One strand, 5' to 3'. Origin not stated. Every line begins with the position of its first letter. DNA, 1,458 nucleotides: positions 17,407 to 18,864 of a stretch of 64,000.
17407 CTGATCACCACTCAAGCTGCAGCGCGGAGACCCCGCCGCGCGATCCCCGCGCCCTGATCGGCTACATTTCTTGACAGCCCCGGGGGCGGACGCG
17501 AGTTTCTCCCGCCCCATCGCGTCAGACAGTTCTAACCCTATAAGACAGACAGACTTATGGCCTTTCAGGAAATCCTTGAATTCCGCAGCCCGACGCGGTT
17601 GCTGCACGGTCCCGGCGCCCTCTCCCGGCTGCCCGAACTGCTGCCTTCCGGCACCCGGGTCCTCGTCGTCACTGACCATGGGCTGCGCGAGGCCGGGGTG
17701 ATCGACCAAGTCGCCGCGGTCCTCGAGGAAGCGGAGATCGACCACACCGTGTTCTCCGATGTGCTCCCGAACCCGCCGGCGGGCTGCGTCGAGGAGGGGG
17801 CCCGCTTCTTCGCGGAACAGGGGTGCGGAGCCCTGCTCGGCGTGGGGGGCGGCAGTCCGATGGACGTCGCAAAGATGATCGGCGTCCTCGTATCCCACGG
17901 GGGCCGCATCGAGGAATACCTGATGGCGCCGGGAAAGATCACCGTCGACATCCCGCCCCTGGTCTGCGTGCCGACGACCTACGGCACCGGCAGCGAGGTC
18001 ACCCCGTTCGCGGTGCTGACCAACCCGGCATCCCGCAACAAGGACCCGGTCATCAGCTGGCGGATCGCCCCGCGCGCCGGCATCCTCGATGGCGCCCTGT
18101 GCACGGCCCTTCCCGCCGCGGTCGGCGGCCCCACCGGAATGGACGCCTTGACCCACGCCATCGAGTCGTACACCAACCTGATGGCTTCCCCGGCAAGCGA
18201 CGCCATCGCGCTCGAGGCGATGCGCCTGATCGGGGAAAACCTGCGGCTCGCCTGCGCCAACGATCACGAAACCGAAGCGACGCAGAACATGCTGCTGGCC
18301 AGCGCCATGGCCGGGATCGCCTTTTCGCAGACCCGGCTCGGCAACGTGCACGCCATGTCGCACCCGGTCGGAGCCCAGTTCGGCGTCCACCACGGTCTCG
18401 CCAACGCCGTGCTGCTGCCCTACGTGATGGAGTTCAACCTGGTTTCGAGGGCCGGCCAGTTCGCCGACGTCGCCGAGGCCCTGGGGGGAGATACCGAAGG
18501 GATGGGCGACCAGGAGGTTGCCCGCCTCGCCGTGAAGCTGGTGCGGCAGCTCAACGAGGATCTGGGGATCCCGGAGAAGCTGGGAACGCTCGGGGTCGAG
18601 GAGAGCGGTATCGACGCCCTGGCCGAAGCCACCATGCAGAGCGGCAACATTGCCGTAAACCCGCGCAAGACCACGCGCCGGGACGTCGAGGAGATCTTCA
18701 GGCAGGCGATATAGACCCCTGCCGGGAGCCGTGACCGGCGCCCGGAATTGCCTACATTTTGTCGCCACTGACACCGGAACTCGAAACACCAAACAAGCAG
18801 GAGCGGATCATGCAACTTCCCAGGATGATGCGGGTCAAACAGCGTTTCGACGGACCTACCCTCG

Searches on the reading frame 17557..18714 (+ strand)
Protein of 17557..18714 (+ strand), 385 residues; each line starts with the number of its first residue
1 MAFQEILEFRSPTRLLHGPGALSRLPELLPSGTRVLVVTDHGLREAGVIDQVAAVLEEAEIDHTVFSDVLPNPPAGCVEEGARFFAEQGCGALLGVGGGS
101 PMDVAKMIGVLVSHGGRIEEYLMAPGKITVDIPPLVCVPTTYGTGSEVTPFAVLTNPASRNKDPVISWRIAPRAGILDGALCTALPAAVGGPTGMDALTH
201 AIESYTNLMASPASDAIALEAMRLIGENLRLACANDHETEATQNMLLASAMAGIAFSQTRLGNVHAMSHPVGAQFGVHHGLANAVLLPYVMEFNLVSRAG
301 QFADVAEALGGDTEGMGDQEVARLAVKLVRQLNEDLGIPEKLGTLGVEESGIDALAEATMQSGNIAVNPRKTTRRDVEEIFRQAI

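Call 8: search_protein_families(library=pfam, proteins=[window:17557-18714:+], max_evalue=0.1)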
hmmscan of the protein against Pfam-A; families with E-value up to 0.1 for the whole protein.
window:17557-18714:+ (385 aa): 4 families
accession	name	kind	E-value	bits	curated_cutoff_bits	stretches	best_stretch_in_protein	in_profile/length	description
PF25137.1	ADH_Fe_C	-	2.3e-59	200.8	27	1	193-384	4-193/194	Fe-containing alcohol dehydrogenase family, C-terminal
PF00465.25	Fe-ADH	-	8.4e-45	152.8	31.3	1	12-178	1-167/168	Iron-containing alcohol dehydrogenase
PF13685.12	Fe-ADH_2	-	1.6e-10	41.6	28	1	18-110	3-95/149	Iron-containing alcohol dehydrogenase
PF09863.15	DUF2090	-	0.083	12.4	27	0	300-361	46-105/310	Uncharacterized protein conserved in bacteria (DUF2090)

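Call 33: list_cluster_members(proteins=[P0001, P0014, P0035, P0032, P0085, window:17557-18714:+])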
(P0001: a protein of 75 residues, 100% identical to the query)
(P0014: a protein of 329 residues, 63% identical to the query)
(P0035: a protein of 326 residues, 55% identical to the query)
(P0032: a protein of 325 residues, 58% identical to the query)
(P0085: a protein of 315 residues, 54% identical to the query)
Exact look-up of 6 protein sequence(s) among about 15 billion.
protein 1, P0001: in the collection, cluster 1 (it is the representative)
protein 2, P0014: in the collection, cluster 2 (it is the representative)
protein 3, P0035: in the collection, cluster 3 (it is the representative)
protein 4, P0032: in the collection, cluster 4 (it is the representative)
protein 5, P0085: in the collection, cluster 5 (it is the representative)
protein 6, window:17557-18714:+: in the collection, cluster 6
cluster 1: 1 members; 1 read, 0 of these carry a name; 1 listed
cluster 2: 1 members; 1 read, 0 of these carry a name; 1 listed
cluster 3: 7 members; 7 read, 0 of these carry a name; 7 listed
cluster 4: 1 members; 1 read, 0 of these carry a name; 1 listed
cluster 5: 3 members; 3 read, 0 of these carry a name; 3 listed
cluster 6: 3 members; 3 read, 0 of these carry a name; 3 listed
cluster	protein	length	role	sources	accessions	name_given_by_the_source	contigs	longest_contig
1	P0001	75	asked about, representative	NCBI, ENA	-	-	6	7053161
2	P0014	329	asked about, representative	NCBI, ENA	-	-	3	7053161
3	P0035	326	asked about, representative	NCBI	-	-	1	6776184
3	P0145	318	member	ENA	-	-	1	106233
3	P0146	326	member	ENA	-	-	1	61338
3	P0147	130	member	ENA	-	-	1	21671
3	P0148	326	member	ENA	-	-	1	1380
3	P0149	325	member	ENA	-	-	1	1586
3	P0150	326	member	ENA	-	-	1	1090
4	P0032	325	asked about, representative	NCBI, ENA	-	-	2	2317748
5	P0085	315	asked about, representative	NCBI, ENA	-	-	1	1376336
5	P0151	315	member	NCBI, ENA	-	-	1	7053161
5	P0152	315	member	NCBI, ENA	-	-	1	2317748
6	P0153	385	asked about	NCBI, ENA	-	-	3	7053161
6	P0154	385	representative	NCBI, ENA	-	-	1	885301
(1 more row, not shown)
